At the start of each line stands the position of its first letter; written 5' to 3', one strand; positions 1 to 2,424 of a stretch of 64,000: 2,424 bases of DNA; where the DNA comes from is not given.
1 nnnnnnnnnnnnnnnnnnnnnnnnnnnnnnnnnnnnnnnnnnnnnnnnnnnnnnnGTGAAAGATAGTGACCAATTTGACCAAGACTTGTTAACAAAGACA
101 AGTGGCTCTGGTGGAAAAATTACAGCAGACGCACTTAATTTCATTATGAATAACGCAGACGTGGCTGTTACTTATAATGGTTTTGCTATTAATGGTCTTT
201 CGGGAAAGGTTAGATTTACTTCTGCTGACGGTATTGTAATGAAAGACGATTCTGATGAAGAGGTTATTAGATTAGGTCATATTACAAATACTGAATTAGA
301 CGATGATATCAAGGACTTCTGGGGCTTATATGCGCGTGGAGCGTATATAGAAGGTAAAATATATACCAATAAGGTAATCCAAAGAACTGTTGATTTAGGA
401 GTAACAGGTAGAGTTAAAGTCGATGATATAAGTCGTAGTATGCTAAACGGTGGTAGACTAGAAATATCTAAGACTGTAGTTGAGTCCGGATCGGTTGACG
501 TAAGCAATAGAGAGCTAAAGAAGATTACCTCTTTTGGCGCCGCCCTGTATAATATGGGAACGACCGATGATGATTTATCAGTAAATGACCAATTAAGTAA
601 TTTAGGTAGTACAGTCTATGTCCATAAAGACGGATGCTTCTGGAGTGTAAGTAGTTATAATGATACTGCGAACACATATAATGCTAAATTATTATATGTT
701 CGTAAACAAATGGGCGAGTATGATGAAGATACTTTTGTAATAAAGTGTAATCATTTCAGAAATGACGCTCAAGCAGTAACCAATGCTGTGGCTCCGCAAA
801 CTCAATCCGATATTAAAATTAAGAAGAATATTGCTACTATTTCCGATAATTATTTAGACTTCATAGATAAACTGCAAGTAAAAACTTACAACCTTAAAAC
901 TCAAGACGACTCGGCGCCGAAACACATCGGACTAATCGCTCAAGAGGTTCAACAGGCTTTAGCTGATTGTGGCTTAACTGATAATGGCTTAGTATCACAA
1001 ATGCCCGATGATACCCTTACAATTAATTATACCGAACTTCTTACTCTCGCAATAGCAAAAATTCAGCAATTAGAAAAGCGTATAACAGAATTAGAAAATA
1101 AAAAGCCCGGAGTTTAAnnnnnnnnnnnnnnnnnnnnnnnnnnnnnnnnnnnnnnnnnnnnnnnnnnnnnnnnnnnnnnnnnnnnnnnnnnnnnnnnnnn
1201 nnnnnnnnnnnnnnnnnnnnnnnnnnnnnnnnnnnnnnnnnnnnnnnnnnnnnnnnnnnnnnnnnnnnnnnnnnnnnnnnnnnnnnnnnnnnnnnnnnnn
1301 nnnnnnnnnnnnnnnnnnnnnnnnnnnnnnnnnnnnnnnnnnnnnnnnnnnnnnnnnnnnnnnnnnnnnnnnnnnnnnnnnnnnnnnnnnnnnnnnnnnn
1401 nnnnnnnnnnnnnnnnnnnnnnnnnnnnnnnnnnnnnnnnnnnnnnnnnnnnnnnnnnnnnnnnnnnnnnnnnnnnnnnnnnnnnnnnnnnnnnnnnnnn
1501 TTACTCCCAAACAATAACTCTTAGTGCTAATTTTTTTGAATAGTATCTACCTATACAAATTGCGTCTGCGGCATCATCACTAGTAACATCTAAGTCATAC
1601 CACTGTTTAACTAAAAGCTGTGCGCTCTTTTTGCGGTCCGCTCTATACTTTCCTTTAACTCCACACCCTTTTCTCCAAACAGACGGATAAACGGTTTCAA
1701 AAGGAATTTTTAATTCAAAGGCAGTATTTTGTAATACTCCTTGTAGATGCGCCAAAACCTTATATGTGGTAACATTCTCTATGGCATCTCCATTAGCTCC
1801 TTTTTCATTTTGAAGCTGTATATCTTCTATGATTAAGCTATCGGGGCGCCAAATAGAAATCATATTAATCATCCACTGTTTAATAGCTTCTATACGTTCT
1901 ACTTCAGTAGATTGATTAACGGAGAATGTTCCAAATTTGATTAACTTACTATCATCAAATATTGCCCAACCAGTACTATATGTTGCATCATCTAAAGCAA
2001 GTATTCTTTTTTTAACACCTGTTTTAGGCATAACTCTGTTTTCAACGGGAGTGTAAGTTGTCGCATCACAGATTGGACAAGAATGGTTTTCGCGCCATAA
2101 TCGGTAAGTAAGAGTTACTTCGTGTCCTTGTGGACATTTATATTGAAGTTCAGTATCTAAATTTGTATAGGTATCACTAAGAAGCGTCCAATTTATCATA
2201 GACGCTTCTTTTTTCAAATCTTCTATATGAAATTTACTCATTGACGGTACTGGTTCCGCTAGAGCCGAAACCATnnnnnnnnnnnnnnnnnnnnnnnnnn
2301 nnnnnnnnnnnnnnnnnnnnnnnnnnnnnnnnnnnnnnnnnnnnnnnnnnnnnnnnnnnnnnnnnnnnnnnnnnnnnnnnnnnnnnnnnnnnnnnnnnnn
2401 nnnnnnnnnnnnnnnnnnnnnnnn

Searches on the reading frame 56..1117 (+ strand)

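Call 49: search_protein_families(library=phrogs, proteins=[window:56-1117:+], max_evalue=0.00001)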
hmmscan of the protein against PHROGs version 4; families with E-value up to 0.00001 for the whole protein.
window:56-1117:+ (353 aa): 16 families
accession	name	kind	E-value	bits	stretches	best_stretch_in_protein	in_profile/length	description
phrog_5668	-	tail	9.5e-24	84.3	1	209-349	1424-1557/1567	tail fiber protein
phrog_1699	-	tail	1.3e-15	58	1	250-349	893-990/1000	long tail fiber protein distal subunit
phrog_1980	-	tail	1.4e-15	58.6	1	47-349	109-429/449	tail fiber protein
phrog_19966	-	tail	1.8e-11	44.4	1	235-349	617-723/724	long tail fiber protein distal subunit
phrog_5481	-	tail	8.2e-11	42.1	1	191-347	851-1016/1043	tail fiber protein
phrog_7121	-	tail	1.2e-10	41.2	1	245-349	791-926/927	tail fiber protein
phrog_14572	-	tail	7.5e-10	39.4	1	215-348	343-468/484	tail fiber protein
phrog_21722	-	tail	1.8e-09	37.8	1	249-349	478-567/576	long tail fiber protein distal subunit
phrog_10316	-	tail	7.5e-09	34.6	1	219-349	1347-1469/1471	tail fiber protein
phrog_1330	-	tail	8.7e-08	31.5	1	21-349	1042-1346/1361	tail protein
phrog_31154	-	unknown function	1.3e-07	32.4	1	241-331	151-245/248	-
phrog_372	-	tail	1.9e-07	31.2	1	161-349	597-741/743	tail protein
phrog_9942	-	tail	5.8e-07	28.9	1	234-344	918-1012/1178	tail fiber protein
phrog_7841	-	unknown function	3e-06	27.5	1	249-348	393-486/489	-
phrog_4636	-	tail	5.2e-06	26.2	1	247-349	627-747/763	tail spike protein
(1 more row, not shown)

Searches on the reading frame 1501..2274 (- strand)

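Call 49: search_protein_families(library=phrogs, proteins=[window:1501-2274:-], max_evalue=0.00001)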
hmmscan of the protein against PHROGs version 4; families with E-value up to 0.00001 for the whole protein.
window:1501-2274:- (257 aa): 3 families
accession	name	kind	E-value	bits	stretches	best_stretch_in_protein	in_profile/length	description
phrog_159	-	DNA, RNA and nucleotide metabolism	6.5e-21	75.6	1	82-251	81-252/330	RuvC-like Holliday junction resolvase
phrog_827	-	DNA, RNA and nucleotide metabolism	3.3e-19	70.6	1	90-248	2-158/161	Holliday junction resolvase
phrog_1770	-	DNA, RNA and nucleotide metabolism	5e-13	50.3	1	89-250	4-152/158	Holliday junction resolvase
